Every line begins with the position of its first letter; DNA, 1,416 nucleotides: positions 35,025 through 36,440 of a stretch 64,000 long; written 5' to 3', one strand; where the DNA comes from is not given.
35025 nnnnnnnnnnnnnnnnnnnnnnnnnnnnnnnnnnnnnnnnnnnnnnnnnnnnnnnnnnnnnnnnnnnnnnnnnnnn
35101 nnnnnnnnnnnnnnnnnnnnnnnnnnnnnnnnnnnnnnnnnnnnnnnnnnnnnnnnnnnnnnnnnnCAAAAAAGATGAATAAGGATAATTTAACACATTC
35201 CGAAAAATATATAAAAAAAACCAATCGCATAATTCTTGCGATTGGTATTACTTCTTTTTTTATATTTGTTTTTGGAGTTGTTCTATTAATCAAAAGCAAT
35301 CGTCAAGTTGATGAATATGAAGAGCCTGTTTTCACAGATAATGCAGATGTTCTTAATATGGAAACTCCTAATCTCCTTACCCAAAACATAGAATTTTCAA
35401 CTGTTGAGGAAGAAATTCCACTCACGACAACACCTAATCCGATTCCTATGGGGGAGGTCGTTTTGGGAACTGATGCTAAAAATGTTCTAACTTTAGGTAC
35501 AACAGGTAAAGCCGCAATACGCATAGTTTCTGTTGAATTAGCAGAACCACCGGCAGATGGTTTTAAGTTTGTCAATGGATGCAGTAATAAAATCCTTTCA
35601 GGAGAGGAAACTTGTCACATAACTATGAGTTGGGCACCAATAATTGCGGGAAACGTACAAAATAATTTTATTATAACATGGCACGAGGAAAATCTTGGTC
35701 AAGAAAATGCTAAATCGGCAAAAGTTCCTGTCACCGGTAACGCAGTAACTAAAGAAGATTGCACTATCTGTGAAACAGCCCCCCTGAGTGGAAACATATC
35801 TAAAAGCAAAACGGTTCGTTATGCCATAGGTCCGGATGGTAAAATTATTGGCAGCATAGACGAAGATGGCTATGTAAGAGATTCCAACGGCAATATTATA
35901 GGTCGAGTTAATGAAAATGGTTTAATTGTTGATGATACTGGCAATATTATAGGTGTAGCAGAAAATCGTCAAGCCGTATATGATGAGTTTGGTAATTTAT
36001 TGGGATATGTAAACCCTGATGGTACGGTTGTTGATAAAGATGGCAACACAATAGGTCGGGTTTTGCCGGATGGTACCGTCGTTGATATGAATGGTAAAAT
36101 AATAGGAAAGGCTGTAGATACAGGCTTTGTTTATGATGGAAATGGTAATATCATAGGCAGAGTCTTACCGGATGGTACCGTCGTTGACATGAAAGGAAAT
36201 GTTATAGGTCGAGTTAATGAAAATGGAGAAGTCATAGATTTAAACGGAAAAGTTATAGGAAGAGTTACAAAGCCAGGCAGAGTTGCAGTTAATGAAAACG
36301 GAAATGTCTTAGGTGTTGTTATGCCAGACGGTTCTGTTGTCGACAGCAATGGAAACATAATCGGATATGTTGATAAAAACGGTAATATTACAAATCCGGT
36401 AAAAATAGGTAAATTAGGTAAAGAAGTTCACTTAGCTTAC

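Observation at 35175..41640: More than 100 copies of a 17-residue DG/IIG repeat, forming a 1135-aa stand-alone protein and about 1000 aa inserted into VirB10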

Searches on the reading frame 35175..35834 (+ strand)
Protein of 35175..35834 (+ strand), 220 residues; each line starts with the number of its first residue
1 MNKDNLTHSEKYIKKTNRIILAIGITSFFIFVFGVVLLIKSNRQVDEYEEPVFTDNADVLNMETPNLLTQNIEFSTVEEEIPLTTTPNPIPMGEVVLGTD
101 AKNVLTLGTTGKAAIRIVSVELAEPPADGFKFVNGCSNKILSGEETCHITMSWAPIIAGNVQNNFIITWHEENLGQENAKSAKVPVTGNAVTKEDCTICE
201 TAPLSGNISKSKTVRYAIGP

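Call 23: find_homologous_proteins(query=window:35175-35834:+)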
Query window:35175-35834:+ (220 aa): 65 proteins with E <= 0.001 among 224 candidates.
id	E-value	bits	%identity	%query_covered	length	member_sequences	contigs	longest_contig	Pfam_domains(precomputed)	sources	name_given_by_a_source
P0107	1.0e-106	373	75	100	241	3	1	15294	-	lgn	-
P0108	9.6e-94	331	69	100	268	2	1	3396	-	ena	-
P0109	1.7e-91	324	67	100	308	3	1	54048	PF12396.15,PF21785.4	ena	-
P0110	1.7e-90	320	75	87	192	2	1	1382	-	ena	-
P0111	1.7e-89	317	66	100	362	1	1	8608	PF21784.4,PF05593.20,PF12396.15,PF21785.4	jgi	jgi:YD repeat-containing protein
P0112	6.3e-89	315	67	100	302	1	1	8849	PF15780.12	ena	-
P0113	6.9e-89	315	67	95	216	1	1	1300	PF15780.12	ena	-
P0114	1.1e-88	314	67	95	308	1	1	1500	PF16363.12,PF01370.28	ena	-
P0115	3.6e-87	309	63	100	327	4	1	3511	PF12396.15,PF21785.4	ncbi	-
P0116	1.4e-86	307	63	100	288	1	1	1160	PF12396.15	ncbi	-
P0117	1.2e-85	304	62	100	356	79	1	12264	PF12396.15,PF21785.4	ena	-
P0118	8.4e-85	302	62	100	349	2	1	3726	-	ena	-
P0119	3.1e-82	293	63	100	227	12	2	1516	-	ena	-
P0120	1.8e-81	291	67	91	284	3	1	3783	PF21785.4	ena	-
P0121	3.9e-81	290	66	89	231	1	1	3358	-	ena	-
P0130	2.9e-77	277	59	100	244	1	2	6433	PF15780.12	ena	-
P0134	3.6e-74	267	61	89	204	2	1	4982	PF15780.12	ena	-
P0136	8.4e-74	266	56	100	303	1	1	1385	PF15780.12,PF12396.15,PF21785.4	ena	-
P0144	3.2e-68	247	67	76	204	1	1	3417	PF15780.12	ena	-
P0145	8.1e-68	246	56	88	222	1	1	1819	PF15780.12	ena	-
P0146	1.1e-67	246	66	76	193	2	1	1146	PF15780.12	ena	-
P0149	3.1e-59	218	54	81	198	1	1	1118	PF15780.12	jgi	-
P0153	7.0e-56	207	56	76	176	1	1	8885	PF15780.12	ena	-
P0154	1.2e-55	206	59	77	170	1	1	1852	PF15780.12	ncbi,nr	ncbi:MAG: hypothetical protein II085_04710, partial [Alphaproteobacteria bacterium]|nr:hypothetical 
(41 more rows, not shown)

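Call 25: search_protein_families(library=pfam, proteins=[window:35175-35834:+], max_evalue=10)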
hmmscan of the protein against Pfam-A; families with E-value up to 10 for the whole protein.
window:35175-35834:+ (220 aa): 3 families
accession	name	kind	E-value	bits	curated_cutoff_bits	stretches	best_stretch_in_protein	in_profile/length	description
PF15780.11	ASH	-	0.0028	18.2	27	1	90-164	14-85/98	Abnormal spindle-like microcephaly-assoc'd, ASPM-SPD-2-Hydin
PF24770.2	Ig-CFAP74_2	-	0.082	13.8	27.4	1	147-191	144-183/185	CFAP74 second Ig-like domain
PF22544.2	HYDIN_VesB_CFA65-like_Ig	-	0.13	13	25.5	1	90-171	10-88/100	HYDIN/CFA65/VesB-like, Ig-like domain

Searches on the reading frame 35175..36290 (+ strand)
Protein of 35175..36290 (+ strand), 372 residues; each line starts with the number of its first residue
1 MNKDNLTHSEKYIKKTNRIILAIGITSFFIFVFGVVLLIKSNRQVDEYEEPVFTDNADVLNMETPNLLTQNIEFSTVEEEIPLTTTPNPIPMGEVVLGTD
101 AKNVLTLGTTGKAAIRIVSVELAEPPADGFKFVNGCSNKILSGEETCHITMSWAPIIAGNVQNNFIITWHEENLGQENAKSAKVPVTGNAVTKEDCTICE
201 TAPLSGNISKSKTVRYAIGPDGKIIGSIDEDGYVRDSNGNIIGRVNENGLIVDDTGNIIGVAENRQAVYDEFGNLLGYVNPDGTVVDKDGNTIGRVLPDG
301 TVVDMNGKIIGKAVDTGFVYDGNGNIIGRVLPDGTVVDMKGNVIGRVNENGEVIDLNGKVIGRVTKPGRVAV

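Call 35: predict_structure(alignment_id=A1)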
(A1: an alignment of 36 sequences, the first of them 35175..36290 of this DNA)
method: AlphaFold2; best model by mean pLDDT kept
length: 372 residues; sequences in the alignment: 36
mean_pLDDT: 80.3   pTM: 0.38
mean pLDDT of the five models: 80.3, 79.7, 79.1, 77.8, 77.5
residues with pLDDT >= 90: 168; 70-90: 121; 50-70: 32; < 50: 51
segments of 3 or more residues with pLDDT < 50: 1-3, 54-77, 200-213, 367-372
pLDDT, mean of each block of 10 residues (from residue 1): 52 81 95 91 52 47 43 51 92 90 95 95 94 96 96 93 95 92 95 75 36 67 81 92 87 90 77 83 82 90 93 79 79 83 89 91 61 31
secondary structure, 60 per line:
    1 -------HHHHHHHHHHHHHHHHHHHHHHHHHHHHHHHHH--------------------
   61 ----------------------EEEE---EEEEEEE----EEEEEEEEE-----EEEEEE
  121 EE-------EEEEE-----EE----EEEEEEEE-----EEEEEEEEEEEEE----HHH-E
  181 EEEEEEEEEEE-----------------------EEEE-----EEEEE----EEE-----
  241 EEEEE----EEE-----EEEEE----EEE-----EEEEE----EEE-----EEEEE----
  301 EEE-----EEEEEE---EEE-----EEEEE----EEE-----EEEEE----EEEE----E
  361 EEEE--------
elements in order: H8-40 E83-86 E90-96 E101-109 E115-122 E130-134 E146-153 E159-171 E180-191 E215-218 E224-228 E233-235 E241-245 E250-252 E258-262 E267-269 E275-279 E284-286 E292-296 E301-303 E309-314 E318-320 E326-330 E335-337 E343-347 E352-355 E360-364

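Call 39: fold_search(model_id=the predicted structure, library=pdb)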
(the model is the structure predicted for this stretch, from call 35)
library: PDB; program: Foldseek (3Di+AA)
matches with E <= 10: 1796; with E <= 0.001: 161
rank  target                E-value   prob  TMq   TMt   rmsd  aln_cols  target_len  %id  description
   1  2e6j_MODEL_1_A        5.8e-07  1.00  0.23  0.67   3.4       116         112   16  Solution structure of the C-terminal PapD-like domain from human HYDIN protein (released 2007-07-03)
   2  6fvi                  9.0e-07  1.00  0.26  0.62   2.5       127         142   11  ASH / PapD-like domain of human CEP192 (PapD-like domain 7) (released 2019-03-20)
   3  7som_J                9.0e-07  1.00  0.25  0.14   5.0       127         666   12  Ciliary C2 central pair apparatus isolated from Chlamydomonas reinhardtii (released 2022-04-13)
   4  9ijj_h                1.3e-06  1.00  0.23  0.06   3.6       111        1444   14  In situ structure of the central apparatus in mouse sperm axoneme. (released 2025-06-04)
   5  7sqc_O1               2.5e-06  1.00  0.26  0.15   3.2       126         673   17  Ciliary C1 central pair apparatus isolated from Chlamydomonas reinhardtii (released 2022-04-13)
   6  4lk4                  2.9e-06  1.00  0.25  0.28   2.4       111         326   17  Structure of Vibrio cholerae VesB protease (released 2014-02-05)
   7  7ptb                  3.5e-06  1.00  0.26  0.30   2.9       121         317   14  Crystal structure of the SPD-2 domain of human CEP192 (released 2022-04-06)
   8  7sqc_M1               6.0e-06  1.00  0.24  0.16  13.6       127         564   16  Ciliary C1 central pair apparatus isolated from Chlamydomonas reinhardtii (released 2022-04-13)
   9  9fh8_H                6.0e-06  1.00  0.21  0.26  11.7       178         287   14  Crystal structure of the SPD-2 domain of Apis dorsata CEP192 (released 2025-03-26)
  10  7sqc_O0               6.3e-06  1.00  0.23  0.08   3.8       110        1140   21  Ciliary C1 central pair apparatus isolated from Chlamydomonas reinhardtii (released 2022-04-13)
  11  3qbt_F                6.3e-06  1.00  0.22  0.50   4.3       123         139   11  Crystal structure of OCRL1 540-678 in complex with Rab8a:GppNHp (released 2011-03-23)
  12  4aq1_C                6.3e-06  1.00  0.23  0.15  21.7       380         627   12  Structure of the SbsB S-layer protein of Geobacillus stearothermophilus PV72p2 in complex with nanobody KB6 (released 2012-06-13)
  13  7sqc_T0               8.2e-06  1.00  0.24  0.17   6.8       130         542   18  Ciliary C1 central pair apparatus isolated from Chlamydomonas reinhardtii (released 2022-04-13)
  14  9fh8_A                8.7e-06  1.00  0.23  0.29  11.5       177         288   14  Crystal structure of the SPD-2 domain of Apis dorsata CEP192 (released 2025-03-26)
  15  9ijj_L                9.2e-06  1.00  0.23  0.36   3.5       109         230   13  In situ structure of the central apparatus in mouse sperm axoneme. (released 2025-06-04)
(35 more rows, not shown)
